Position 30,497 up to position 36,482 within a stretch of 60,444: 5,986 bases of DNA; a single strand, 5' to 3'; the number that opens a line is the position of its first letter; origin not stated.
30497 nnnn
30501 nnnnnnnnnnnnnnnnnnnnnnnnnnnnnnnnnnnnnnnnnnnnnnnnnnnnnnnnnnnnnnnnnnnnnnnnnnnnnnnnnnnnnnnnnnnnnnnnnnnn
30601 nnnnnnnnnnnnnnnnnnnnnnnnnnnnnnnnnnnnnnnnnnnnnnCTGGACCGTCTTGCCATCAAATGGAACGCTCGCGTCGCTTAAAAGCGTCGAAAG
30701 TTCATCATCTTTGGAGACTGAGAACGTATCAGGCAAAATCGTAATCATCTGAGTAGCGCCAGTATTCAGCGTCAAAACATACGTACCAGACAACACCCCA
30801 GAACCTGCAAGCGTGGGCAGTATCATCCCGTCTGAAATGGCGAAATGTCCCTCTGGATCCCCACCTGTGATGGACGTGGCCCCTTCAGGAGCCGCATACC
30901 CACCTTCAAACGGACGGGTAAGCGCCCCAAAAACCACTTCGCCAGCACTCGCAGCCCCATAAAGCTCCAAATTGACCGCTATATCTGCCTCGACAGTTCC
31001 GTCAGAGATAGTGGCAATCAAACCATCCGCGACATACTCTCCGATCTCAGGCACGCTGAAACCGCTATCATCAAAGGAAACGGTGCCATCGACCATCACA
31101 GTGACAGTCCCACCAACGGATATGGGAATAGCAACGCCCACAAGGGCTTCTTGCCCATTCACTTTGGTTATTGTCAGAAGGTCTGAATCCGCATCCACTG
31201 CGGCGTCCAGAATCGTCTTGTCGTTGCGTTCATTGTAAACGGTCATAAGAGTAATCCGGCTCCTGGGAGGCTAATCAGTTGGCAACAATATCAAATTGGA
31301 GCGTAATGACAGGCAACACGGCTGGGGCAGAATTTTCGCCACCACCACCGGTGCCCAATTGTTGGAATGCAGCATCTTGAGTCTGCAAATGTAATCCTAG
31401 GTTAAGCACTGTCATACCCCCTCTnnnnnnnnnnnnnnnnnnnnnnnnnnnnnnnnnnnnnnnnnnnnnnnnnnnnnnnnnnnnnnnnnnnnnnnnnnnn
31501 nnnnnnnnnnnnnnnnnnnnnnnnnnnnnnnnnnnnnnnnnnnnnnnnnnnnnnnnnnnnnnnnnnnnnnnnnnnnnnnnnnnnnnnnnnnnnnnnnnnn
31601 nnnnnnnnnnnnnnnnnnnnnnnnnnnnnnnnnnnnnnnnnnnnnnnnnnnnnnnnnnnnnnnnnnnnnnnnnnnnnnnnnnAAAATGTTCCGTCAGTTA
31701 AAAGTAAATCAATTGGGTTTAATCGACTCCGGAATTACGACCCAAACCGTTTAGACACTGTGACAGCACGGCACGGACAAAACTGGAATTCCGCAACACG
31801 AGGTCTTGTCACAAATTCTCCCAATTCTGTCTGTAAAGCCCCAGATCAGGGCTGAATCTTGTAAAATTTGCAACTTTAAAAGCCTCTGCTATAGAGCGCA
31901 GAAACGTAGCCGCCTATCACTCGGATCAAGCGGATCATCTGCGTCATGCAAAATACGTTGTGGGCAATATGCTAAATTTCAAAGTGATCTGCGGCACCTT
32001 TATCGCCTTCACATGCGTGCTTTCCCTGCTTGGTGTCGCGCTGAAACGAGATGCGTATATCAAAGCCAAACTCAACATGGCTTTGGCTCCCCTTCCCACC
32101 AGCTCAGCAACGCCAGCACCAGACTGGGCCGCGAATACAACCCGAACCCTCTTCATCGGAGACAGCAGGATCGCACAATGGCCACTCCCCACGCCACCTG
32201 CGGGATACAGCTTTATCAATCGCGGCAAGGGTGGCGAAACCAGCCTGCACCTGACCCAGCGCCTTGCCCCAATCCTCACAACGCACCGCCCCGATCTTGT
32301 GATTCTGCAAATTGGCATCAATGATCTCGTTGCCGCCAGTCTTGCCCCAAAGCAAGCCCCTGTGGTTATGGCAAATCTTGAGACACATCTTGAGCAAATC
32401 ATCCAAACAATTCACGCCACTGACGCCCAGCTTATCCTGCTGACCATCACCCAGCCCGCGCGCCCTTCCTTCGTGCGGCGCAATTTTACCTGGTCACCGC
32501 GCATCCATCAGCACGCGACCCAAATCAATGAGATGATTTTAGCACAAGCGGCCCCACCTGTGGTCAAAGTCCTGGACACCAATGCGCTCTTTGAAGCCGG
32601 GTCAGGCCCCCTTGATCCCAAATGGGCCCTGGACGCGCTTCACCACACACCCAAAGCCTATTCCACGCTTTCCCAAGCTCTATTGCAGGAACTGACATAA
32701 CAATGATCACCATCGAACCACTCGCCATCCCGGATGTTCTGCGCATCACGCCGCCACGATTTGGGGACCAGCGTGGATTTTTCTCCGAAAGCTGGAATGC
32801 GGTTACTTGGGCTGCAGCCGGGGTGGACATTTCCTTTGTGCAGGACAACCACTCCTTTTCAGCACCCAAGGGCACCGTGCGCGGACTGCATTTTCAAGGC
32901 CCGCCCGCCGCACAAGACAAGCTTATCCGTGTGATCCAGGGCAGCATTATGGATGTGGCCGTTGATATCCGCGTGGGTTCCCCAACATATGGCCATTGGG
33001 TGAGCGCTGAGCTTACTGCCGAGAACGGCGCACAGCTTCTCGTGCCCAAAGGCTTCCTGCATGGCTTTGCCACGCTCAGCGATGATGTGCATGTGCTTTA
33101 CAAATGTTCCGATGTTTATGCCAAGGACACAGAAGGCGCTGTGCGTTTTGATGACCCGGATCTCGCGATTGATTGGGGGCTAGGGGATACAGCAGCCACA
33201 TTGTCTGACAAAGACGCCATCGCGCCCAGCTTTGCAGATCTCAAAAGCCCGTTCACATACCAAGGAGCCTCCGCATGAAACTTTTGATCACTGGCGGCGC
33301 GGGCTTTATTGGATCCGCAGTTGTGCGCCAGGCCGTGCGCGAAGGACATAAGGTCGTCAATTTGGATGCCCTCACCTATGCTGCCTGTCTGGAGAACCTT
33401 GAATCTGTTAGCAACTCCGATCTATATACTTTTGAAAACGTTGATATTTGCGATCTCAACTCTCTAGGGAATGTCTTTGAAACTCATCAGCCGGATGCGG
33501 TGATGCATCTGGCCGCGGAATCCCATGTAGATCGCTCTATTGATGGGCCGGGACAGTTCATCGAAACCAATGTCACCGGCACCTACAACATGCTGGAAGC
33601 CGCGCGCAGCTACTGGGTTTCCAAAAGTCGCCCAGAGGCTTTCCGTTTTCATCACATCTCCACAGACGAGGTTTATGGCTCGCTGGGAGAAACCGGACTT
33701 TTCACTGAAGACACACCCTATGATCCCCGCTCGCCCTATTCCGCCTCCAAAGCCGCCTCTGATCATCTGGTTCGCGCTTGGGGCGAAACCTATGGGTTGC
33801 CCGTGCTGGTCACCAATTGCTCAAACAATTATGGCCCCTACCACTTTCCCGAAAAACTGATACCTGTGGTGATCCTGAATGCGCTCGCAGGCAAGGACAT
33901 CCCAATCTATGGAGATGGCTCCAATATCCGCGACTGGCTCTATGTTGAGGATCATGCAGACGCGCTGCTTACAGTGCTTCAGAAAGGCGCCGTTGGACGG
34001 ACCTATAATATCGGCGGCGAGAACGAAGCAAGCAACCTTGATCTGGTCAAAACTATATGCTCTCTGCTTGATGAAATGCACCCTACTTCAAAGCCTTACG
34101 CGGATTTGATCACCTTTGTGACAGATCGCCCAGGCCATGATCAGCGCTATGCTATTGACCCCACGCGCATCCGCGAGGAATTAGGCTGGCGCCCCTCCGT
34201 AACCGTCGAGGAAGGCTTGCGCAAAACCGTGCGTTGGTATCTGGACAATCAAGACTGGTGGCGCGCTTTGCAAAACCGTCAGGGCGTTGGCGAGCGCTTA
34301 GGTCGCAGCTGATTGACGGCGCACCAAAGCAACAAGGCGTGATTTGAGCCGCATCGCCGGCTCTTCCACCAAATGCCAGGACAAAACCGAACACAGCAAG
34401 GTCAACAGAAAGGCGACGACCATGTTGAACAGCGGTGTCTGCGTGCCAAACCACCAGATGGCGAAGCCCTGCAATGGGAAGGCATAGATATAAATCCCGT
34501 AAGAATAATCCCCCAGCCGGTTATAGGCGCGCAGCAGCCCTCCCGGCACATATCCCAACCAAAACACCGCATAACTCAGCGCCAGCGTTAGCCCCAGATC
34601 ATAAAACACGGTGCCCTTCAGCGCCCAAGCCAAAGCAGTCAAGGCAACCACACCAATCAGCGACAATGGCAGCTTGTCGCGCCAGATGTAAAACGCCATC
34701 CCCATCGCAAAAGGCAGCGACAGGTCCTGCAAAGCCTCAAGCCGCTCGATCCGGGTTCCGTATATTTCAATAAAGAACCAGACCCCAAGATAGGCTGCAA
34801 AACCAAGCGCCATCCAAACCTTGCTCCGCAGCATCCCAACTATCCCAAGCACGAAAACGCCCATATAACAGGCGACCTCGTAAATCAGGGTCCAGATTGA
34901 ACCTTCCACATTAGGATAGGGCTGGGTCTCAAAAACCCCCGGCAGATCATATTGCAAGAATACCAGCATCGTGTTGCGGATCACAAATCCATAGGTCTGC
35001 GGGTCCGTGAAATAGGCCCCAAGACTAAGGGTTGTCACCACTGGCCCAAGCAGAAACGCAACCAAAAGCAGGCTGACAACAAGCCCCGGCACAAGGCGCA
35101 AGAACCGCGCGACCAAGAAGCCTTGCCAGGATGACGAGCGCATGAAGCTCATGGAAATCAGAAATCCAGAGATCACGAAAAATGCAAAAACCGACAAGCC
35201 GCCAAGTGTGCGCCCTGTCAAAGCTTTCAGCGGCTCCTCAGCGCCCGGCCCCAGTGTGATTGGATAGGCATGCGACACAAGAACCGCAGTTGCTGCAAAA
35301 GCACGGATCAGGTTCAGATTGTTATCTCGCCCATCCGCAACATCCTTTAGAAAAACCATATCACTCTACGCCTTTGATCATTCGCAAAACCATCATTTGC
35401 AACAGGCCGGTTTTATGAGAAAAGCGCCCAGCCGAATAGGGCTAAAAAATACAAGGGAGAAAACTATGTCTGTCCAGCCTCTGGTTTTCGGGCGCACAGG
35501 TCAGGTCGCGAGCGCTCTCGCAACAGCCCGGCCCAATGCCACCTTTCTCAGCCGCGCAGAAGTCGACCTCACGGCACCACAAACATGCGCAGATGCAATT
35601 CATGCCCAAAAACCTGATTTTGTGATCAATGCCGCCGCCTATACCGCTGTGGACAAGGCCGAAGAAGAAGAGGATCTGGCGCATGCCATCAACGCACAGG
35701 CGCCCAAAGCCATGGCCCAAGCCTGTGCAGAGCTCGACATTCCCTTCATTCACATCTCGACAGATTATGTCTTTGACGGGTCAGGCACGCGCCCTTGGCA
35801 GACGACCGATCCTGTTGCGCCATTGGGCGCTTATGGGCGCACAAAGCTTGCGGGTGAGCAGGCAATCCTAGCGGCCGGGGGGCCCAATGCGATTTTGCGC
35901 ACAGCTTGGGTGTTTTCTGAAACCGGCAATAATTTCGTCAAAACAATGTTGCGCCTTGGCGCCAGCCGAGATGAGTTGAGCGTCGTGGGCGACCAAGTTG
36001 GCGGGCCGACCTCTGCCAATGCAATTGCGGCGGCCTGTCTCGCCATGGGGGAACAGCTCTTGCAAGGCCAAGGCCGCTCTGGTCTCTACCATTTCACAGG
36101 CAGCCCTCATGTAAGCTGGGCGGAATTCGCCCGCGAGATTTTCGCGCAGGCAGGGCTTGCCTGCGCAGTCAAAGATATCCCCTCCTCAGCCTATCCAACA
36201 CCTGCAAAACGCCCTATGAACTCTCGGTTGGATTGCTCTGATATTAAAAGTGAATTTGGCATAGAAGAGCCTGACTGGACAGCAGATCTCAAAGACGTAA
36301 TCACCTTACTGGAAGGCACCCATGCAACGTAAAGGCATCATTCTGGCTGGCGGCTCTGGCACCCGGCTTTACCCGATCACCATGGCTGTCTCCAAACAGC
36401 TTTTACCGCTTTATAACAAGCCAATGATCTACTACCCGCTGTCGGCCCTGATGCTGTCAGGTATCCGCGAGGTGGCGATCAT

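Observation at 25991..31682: GTA/phage head-spike-like operon (85-aa spike-base-like protein + 46-aa ORF + 1751-aa multi-enzyme fibre) embedded in the exopolysaccharide locus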

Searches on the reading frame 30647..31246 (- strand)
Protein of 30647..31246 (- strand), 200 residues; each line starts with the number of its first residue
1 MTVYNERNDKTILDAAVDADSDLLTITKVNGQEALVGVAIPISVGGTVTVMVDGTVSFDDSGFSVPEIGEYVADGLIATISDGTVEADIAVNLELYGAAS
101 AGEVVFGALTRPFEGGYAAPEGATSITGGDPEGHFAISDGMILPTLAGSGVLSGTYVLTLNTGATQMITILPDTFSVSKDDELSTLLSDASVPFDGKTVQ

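Call 89: search_protein_representatives(alignment_id=A6)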
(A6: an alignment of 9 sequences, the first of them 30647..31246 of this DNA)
Query: 9 sequences, 200 profile positions. Proteins with E-value up to 0.001 (for the whole library): 987; up to 1e-10: 339; up to 1e-30: 56. The best 150 are listed.
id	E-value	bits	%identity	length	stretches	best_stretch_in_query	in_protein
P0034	4.1e-120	414.6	-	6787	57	14-75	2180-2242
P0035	9.5e-112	387.3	-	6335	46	8-135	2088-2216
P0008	2.4e-102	356.7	-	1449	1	1-199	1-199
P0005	3.1e-102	356.3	-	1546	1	1-199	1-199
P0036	2.9e-100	349.8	-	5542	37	12-94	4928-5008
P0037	1.5e-99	347.6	-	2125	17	11-97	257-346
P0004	1.5e-97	340.9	-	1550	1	1-199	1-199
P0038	3.8e-96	336.4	-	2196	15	12-85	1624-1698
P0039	1.6e-81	288.7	-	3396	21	16-62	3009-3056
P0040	1.2e-73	262.9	-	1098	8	8-110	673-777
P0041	5.9e-73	260.7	-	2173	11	9-105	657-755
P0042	6.1e-73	260.6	-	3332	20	11-89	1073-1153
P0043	8.7e-69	247.1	-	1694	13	6-64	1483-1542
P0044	4.2e-63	228.5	-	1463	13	2-98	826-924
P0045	6.5e-63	227.9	-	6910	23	13-91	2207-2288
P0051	1.1e-47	178.2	-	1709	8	16-101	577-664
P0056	2.7e-42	160.6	-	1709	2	1-185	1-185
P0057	5.7e-42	159.6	-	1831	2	1-185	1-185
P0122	2.2e-24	102.1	-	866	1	1-197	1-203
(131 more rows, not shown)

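Call 91: find_encoding_contigs(protein=P0056, flank=8000, max_places=3)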
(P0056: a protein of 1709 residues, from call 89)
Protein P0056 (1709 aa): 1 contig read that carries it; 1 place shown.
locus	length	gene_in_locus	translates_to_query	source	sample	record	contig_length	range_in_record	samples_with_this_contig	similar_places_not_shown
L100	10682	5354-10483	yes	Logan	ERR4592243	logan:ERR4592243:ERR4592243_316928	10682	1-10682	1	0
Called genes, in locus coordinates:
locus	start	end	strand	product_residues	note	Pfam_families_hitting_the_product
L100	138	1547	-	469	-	PF00483:NTP_transferase, PF12804:NTP_transf_3 (weak), PF22640:ManC_GMP_beta-helix (weak), PF01050:MannoseP_isomer, PF07883:Cupin_2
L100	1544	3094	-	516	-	PF04932:Wzy_C (weak)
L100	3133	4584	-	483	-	PF04230:PS_pyruv_trans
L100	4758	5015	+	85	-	-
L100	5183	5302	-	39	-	-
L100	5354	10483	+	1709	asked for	PF00150:Cellulase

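Call 93: find_encoding_contigs(protein=P0122, flank=8000, max_places=3)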
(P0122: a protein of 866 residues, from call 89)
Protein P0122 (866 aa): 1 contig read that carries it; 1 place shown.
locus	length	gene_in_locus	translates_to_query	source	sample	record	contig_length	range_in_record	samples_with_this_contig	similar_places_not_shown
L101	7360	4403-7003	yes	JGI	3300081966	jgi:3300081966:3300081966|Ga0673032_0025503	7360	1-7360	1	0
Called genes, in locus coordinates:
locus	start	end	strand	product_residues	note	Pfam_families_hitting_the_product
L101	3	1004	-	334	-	?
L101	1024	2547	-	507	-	PF01943:Polysacc_synt, PF13440:Polysacc_synt_3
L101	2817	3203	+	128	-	PF23140:Gp80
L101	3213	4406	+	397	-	-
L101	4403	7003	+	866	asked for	-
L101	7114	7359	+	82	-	?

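Call 97: search_protein_families(library=pfam, proteins=[L101:2817-3200:+, L101:3213-4403:+, L100:4758-5012:+], max_evalue=1)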
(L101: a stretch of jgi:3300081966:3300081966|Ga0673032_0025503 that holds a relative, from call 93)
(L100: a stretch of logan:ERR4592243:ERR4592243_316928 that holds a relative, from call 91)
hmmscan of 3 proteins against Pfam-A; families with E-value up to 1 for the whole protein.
L101:2817-3200:+ (128 aa): 1 family
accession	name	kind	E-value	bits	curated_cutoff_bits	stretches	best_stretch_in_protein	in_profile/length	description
PF23140.1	Gp80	-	3.9e-39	134.3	27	1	3-125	1-127/128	Podophage GP4 fiber I protein gp80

L101:3213-4403:+ (397 aa): 0 families

L100:4758-5012:+ (85 aa): 0 families

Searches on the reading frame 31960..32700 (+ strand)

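Call 9: search_protein_families(library=pfam, proteins=[window:31960-32700:+], max_evalue=0.001)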
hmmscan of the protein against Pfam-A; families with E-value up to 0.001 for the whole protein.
window:31960-32700:+ (246 aa): 3 families
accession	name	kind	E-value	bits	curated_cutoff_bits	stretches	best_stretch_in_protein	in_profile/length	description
PF13472.12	Lipase_GDSL_2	-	8.6e-18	65.9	32.9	1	82-234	32-176/178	GDSL-like Lipase/Acylhydrolase family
PF00657.28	Lipase_GDSL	-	1.1e-07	32.6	23.6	1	85-240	44-207/208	GDSL-like Lipase/Acylhydrolase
PF04311.20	DUF459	-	0.00082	19.2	27.2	0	99-216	48-158/197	Protein of unknown function (DUF459)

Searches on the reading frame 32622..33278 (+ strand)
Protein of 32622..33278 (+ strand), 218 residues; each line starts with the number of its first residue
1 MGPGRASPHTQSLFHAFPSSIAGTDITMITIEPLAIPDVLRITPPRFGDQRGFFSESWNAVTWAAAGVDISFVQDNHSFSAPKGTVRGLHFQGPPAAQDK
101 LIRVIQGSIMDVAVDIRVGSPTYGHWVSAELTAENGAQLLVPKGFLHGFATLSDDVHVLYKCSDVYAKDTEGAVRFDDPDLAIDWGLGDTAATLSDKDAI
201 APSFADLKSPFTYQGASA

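Call 10: search_protein_families(library=pfam, proteins=[window:32622-33278:+], max_evalue=0.001)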
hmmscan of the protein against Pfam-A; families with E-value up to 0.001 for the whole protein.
window:32622-33278:+ (218 aa): 1 family
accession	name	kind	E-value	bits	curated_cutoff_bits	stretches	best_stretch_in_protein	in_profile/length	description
PF00908.23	dTDP_sugar_isom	-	6.3e-67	224.9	27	1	34-206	2-168/168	dTDP-4-dehydrorhamnose 3,5-epimerase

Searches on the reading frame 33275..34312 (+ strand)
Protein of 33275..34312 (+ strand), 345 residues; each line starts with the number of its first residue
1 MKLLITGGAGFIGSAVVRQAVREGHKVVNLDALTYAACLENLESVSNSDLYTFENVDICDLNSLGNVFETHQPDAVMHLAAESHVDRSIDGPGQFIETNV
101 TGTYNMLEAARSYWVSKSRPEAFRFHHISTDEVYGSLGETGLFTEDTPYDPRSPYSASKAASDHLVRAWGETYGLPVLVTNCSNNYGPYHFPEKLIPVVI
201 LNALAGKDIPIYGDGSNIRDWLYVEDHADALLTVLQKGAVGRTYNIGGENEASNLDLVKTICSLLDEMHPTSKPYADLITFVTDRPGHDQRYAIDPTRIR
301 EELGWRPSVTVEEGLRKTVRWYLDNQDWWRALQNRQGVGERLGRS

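Call 10: search_protein_families(library=pfam, proteins=[window:33275-34312:+], max_evalue=0.001)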
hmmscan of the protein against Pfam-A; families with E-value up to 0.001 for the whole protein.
window:33275-34312:+ (345 aa): 7 families
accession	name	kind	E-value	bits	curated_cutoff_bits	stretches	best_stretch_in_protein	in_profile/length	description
PF16363.11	GDP_Man_Dehyd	-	4.8e-97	325.8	27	1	4-318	1-332/332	GDP-mannose 4,6 dehydratase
PF01370.27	Epimerase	-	3.6e-75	252.9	20.9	1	4-247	2-240/240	NAD dependent epimerase/dehydratase family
PF04321.23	RmlD_sub_bind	-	7.5e-19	68.3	27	1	1-269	1-235/287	RmlD substrate binding domain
PF01073.25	3Beta_HSD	-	4.1e-16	59.3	22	1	4-232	1-226/280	3-beta hydroxysteroid dehydrogenase/isomerase family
PF02719.21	Polysacc_synt_2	-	4e-14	52.9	20.2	1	3-117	1-122/293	Polysaccharide biosynthesis protein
PF07993.18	NAD_binding_4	-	6.4e-12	45.6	20.1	1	72-184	88-206/258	Male sterility protein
PF00106.31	adh_short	-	1.5e-07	31.6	26.6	0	4-114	4-123/195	short chain dehydrogenase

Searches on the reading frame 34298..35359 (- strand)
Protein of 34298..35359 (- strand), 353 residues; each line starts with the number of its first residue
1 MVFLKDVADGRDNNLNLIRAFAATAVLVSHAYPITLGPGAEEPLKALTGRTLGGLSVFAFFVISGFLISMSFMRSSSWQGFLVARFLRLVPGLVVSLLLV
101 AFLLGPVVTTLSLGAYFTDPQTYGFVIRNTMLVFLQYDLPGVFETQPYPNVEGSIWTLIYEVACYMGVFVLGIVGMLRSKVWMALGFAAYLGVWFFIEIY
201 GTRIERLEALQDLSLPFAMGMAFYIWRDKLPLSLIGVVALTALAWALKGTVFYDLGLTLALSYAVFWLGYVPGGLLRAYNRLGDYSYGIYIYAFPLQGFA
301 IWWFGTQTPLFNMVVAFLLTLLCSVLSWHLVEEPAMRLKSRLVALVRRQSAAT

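Call 10: search_protein_families(library=pfam, proteins=[window:34298-35359:-], max_evalue=0.001)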
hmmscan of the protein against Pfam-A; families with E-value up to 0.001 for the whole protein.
window:34298-35359:- (353 aa): 1 family
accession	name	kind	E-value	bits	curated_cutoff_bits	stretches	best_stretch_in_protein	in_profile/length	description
PF01757.29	Acyl_transf_3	-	2.9e-19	69.7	31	1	13-328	2-325/326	Acyltransferase domain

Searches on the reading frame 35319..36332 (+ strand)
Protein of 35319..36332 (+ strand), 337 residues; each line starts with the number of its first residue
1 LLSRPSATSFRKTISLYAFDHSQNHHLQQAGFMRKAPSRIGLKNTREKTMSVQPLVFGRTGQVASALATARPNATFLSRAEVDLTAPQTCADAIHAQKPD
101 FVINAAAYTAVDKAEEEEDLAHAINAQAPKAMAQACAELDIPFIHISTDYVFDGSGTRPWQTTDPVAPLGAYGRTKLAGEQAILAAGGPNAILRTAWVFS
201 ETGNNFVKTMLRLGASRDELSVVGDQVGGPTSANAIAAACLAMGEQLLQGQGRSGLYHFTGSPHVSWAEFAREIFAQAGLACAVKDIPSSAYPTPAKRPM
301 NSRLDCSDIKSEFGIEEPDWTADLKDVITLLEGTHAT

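Call 59: search_protein_families(library=pfam, proteins=[window:35319-36332:+], max_evalue=0.0001)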
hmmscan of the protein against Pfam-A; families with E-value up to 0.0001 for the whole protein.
window:35319-36332:+ (337 aa): 6 families
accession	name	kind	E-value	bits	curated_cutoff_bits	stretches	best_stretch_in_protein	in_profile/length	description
PF04321.23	RmlD_sub_bind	-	4.7e-99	331.5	27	1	55-329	4-283/287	RmlD substrate binding domain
PF01370.27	Epimerase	-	1e-17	64.8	20.9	1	56-211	3-186/240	NAD dependent epimerase/dehydratase family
PF16363.11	GDP_Man_Dehyd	-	1.1e-08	35.3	27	1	79-183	56-164/332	GDP-mannose 4,6 dehydratase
PF07993.18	NAD_binding_4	-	2.1e-05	24.3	20.1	1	96-204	86-213/258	Male sterility protein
PF02719.21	Polysacc_synt_2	-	2.2e-05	24.2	20.2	1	83-186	62-152/293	Polysaccharide biosynthesis protein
PF01073.25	3Beta_HSD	-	3.3e-05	23.5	22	1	80-280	50-270/280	3-beta hydroxysteroid dehydrogenase/isomerase family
